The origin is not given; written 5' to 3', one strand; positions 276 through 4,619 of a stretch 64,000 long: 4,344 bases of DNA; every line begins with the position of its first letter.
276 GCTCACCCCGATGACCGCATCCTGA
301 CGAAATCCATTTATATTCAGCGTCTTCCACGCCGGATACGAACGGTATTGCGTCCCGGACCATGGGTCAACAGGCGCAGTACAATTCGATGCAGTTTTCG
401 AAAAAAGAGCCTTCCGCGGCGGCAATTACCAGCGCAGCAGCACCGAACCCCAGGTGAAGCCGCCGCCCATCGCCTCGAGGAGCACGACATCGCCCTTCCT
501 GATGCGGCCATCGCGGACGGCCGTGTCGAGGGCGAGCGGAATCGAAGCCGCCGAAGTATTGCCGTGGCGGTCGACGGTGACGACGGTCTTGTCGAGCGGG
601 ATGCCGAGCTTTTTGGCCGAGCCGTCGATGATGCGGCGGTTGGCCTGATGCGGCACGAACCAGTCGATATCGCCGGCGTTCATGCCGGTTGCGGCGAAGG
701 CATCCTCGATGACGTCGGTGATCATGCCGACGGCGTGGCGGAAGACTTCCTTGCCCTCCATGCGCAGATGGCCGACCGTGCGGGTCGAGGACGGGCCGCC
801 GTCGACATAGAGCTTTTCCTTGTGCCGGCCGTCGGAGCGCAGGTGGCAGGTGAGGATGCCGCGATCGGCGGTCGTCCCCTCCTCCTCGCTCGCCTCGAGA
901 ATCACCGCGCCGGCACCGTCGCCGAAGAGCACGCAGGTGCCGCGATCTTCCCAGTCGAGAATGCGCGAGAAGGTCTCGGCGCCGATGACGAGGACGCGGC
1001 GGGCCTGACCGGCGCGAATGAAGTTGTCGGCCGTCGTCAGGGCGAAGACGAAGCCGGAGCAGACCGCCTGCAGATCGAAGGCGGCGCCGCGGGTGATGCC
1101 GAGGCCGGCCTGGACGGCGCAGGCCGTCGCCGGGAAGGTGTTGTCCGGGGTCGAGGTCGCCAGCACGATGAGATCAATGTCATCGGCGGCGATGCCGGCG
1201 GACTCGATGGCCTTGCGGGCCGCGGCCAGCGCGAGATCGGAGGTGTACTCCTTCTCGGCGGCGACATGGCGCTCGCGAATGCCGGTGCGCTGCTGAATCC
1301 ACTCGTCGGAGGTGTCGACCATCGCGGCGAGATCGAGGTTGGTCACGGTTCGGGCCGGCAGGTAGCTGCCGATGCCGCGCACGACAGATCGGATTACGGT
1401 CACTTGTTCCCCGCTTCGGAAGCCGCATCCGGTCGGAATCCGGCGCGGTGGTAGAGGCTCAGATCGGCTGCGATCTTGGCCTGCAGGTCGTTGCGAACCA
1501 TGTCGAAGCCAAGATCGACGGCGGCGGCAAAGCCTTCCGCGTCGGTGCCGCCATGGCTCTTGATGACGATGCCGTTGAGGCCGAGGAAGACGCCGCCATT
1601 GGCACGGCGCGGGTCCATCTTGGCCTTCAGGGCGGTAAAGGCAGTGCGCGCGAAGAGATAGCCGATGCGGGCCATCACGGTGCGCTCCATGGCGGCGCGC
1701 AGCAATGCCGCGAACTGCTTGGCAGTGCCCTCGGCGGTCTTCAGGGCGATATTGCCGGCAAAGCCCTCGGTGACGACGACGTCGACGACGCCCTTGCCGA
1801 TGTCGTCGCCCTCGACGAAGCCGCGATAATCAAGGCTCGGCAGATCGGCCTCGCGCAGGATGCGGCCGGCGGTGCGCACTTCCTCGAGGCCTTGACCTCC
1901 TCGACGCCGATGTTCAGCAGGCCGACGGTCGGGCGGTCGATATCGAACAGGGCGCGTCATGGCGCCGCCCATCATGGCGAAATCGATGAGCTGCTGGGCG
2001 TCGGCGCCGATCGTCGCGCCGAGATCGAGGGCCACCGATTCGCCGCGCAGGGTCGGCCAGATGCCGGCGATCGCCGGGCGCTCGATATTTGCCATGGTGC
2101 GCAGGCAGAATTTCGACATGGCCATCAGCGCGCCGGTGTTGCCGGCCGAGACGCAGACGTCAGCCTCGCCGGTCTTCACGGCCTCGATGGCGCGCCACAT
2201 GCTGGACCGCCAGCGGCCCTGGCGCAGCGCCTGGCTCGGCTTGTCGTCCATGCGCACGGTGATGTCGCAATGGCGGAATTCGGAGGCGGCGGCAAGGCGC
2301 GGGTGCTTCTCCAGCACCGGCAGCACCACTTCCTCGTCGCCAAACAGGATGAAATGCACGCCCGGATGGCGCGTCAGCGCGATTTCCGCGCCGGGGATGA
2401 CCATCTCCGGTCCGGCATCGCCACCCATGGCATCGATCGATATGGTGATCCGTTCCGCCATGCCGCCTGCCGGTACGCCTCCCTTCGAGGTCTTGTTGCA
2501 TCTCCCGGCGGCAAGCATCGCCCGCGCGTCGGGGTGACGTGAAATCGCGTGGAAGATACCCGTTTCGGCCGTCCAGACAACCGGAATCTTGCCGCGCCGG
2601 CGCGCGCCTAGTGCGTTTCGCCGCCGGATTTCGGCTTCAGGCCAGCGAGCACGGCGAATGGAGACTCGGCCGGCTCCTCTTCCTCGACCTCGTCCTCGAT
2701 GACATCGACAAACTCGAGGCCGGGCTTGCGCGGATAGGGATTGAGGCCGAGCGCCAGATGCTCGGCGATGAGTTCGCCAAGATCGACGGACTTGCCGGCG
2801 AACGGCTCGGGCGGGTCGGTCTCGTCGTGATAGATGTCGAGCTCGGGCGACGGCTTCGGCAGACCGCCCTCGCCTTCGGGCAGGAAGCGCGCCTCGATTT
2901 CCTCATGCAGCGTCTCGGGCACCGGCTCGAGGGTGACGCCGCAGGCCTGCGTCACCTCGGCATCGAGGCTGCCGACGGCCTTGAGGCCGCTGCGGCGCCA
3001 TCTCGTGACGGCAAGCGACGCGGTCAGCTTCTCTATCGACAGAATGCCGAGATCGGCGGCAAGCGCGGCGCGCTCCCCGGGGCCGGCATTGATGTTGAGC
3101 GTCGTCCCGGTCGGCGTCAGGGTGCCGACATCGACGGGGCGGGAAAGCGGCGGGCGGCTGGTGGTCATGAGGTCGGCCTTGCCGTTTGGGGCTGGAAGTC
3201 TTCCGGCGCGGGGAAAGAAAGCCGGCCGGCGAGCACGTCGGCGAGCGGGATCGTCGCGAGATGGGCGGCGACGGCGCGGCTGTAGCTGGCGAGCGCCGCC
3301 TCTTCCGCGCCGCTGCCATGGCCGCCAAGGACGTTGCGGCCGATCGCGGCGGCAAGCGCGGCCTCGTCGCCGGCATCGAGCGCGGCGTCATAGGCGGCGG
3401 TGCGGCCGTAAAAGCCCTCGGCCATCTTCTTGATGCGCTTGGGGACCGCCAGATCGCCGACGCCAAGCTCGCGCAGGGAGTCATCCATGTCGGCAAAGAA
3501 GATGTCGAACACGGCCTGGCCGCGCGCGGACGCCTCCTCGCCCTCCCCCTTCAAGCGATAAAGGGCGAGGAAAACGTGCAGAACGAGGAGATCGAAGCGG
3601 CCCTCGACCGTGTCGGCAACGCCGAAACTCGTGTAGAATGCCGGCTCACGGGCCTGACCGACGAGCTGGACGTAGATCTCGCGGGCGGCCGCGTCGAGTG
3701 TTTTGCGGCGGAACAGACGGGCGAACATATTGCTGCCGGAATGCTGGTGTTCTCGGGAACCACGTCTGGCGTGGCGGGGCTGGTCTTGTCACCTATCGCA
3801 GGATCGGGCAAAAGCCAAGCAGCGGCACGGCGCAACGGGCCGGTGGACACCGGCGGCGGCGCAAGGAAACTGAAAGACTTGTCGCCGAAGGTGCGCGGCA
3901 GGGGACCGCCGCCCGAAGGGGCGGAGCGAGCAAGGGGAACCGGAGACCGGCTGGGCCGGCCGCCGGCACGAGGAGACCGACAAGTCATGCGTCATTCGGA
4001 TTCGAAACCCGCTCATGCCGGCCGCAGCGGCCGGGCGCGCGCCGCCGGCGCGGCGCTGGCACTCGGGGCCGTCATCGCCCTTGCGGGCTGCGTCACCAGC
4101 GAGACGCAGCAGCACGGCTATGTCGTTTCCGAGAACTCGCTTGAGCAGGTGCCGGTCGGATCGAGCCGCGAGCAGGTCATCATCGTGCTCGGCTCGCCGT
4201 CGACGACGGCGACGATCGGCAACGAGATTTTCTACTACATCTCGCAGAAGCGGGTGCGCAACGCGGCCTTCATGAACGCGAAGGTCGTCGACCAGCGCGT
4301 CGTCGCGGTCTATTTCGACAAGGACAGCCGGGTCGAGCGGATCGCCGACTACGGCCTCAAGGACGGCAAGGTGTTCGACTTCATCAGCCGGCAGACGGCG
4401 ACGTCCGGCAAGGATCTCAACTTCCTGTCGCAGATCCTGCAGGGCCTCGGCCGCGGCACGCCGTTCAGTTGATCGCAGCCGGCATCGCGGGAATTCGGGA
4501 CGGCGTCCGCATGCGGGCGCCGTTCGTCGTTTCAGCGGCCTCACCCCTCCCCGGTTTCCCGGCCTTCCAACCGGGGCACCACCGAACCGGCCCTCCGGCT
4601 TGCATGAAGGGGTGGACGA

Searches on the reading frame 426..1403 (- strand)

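Call 56: search_protein_families(library=pfam, max_evalue=0.001, proteins=[window:426-1403:-])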
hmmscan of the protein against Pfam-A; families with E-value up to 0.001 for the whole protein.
window:426-1403:- (325 aa): 4 families
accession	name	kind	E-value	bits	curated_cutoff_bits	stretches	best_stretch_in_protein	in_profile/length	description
PF08541.16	ACP_syn_III_C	-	2.4e-39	133.8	26.6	1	237-325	2-90/90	3-Oxoacyl-[acyl-carrier-protein (ACP)] synthase III C terminal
PF08545.16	ACP_syn_III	-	2.7e-33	114.1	24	1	109-192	1-80/80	3-Oxoacyl-[acyl-carrier-protein (ACP)] synthase III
PF00108.29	Thiolase_N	-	2.3e-09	37.4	26.4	1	38-147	7-117/260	Thiolase, N-terminal domain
PF00195.25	Chal_sti_synt_N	-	2.8e-05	24.1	27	1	41-171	87-223/225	Chalcone and stilbene synthases, N-terminal domain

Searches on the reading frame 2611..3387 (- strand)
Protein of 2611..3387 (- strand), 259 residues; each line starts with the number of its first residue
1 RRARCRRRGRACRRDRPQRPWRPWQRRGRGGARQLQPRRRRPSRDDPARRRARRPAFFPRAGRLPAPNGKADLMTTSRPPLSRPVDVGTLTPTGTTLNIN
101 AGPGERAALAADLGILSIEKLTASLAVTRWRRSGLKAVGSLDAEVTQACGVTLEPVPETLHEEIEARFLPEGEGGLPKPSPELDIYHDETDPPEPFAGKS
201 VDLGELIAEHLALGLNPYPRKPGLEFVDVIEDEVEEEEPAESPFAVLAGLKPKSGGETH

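Call 34: search_protein_families(library=pfam, max_evalue=0.001, proteins=[window:2611-3387:-])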
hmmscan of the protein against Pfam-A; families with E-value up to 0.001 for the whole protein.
window:2611-3387:- (259 aa): 1 family
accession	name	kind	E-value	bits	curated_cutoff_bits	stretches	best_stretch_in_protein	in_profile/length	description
PF02620.22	YceD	-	3.9e-14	53.2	33.2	1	139-251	3-119/119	Large ribosomal RNA subunit accumulation protein YceD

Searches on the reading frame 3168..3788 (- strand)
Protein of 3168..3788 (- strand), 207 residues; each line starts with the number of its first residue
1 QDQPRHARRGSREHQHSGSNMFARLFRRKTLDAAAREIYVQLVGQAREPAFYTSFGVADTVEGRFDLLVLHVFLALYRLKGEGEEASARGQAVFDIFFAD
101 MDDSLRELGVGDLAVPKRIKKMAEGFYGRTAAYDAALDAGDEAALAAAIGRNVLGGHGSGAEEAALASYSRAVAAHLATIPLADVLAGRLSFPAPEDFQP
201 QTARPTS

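Call 34: search_protein_families(library=pfam, max_evalue=0.001, proteins=[window:3168-3788:-])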
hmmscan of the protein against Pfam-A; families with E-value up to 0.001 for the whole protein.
window:3168-3788:- (207 aa): 1 family
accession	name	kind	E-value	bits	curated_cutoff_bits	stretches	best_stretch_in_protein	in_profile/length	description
PF03981.17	Ubiq_cyt_C_chap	-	8.7e-45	152.7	21.5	1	54-192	2-140/140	Ubiquinol-cytochrome C chaperone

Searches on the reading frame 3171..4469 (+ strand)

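Call 34: search_protein_families(library=pfam, max_evalue=0.001, proteins=[window:3171-4469:+])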
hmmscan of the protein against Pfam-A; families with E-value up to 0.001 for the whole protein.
window:3171-4469:+ (433 aa): 1 family
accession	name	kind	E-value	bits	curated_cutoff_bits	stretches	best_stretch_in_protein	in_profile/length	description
PF04355.18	BamE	-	7.2e-18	64.6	23.2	1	316-391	1-70/71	Outer membrane protein assembly factor BamE domain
